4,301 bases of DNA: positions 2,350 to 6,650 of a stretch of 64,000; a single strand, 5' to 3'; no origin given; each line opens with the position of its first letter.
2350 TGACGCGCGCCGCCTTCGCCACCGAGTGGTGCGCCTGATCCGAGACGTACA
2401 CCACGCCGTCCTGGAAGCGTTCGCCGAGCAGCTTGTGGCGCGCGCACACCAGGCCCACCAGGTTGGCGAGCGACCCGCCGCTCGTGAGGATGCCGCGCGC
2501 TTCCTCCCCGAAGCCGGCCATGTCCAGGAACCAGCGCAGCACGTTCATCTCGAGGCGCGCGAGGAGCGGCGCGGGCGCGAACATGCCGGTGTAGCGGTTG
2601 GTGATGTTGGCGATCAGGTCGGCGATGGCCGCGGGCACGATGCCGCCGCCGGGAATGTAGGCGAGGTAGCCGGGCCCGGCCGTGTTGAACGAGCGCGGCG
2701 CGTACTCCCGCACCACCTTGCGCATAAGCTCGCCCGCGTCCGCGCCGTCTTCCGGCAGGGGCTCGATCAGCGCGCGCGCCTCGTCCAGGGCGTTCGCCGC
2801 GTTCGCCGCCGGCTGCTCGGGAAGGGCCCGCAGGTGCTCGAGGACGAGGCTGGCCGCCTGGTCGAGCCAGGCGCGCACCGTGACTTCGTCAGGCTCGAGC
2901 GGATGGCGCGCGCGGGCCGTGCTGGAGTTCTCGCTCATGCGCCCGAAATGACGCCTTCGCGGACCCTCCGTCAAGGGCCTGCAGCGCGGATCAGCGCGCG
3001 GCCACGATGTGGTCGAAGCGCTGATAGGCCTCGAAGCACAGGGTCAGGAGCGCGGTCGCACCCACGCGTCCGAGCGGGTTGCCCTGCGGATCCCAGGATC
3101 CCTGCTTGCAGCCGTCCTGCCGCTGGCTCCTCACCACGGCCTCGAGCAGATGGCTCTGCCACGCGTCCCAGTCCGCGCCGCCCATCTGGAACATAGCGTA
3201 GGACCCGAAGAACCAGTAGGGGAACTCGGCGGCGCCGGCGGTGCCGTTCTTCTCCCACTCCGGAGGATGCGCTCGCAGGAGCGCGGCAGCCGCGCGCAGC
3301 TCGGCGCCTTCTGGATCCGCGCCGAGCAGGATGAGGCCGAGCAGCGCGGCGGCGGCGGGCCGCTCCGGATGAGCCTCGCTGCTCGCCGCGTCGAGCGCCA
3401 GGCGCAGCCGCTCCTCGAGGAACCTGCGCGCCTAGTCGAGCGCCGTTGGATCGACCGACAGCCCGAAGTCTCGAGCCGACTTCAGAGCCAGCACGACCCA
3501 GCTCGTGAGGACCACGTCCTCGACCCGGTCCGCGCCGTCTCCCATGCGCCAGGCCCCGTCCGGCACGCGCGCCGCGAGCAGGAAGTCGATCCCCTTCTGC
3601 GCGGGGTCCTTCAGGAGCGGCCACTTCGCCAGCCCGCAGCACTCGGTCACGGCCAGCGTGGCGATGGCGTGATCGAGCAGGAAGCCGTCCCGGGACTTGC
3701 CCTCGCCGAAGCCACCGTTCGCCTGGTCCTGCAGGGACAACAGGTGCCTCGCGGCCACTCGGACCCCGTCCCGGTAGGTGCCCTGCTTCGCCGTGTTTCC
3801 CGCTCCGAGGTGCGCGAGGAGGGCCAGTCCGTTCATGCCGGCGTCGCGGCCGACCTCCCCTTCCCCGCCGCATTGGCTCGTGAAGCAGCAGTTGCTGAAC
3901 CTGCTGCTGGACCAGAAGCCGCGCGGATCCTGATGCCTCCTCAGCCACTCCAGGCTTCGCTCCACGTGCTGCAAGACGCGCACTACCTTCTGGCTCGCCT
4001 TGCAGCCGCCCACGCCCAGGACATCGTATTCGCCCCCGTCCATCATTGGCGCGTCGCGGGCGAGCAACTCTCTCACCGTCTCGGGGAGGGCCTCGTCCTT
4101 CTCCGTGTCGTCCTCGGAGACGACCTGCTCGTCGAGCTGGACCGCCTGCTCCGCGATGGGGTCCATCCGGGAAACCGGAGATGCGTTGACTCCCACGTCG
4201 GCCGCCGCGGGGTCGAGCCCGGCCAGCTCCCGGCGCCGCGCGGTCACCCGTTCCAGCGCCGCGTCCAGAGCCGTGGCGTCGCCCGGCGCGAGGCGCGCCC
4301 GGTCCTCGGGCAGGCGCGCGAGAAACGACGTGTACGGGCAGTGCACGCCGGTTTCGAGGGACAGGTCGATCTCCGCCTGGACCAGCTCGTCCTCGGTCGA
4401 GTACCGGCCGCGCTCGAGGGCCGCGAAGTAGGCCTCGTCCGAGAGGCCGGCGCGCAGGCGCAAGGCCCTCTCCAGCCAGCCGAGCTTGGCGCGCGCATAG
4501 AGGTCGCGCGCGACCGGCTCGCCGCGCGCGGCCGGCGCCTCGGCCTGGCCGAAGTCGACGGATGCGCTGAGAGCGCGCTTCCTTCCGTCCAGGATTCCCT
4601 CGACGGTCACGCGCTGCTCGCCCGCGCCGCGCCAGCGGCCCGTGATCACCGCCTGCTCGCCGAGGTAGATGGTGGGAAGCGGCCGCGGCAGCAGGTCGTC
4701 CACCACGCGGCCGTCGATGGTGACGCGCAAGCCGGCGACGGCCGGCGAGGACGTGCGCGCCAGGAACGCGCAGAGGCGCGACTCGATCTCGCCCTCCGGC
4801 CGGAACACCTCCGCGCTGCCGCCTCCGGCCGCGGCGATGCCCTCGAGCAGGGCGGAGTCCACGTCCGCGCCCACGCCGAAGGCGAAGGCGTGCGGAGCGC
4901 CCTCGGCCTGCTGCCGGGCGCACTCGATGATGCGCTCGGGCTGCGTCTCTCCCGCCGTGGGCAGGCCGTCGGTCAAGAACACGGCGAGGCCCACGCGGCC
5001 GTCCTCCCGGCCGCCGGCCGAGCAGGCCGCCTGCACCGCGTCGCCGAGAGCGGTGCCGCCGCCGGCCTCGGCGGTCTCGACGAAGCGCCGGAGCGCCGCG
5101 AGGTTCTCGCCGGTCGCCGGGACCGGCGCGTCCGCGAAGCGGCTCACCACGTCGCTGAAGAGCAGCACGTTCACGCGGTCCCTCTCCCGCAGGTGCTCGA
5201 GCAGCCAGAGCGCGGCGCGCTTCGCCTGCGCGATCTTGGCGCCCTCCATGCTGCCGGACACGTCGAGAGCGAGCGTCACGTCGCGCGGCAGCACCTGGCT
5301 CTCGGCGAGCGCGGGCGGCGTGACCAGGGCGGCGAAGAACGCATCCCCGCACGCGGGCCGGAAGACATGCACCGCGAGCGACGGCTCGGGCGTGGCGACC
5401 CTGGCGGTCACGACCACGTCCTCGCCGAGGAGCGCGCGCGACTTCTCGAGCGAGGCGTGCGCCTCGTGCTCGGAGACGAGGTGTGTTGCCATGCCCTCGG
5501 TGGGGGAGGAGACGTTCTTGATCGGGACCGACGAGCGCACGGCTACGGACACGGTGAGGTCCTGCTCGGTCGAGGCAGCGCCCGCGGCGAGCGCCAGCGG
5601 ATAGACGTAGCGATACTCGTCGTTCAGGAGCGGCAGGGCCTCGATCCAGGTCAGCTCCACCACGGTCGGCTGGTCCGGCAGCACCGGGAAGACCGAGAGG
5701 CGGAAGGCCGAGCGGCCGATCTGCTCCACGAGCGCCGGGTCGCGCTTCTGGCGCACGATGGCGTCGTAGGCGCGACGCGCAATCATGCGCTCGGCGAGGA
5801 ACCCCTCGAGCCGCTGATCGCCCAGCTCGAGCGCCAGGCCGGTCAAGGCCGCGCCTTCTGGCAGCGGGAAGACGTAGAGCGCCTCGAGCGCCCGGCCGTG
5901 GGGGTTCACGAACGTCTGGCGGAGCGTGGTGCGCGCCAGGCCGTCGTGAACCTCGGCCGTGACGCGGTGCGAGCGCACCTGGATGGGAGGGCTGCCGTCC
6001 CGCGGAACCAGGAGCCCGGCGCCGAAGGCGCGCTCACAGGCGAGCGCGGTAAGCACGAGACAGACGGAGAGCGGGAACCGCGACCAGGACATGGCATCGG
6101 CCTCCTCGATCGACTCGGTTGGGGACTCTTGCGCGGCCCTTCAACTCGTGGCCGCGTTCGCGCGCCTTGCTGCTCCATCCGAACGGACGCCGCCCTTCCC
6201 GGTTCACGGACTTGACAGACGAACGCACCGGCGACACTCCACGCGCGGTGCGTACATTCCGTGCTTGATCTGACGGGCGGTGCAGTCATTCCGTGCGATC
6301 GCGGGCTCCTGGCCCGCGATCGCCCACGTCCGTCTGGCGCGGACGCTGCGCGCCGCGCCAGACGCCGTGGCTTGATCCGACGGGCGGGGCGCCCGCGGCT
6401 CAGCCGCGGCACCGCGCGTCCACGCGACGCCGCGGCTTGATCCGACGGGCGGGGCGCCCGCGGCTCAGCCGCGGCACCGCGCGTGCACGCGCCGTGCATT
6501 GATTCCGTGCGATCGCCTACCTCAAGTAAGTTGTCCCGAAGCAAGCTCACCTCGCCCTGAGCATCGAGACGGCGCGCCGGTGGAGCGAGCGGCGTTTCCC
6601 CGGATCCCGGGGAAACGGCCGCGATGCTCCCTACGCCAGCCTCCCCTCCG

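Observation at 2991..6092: Single in-frame TAG splits a ~1030-codon VIT-vWA-terpene-cyclase-repeat gene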

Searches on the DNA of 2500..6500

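Call 30: search_rna_families(source=window, start=2500, end=6500, threshold=evalue, max_evalue=1)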
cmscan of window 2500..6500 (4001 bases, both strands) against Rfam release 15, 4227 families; matches with E-value up to 1: 0.
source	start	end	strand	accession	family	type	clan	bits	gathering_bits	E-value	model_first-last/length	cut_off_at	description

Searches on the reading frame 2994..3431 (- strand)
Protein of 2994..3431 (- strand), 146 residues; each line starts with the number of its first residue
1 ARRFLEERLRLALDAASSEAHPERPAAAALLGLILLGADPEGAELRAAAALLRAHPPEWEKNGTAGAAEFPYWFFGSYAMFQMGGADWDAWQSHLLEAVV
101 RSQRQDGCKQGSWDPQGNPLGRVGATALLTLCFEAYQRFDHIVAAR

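Call 5: search_protein_families(library=pfam, proteins=[window:2994-3431:-], max_evalue=0.1)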
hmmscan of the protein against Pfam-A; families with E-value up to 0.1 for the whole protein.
window:2994-3431:- (146 aa): 0 families
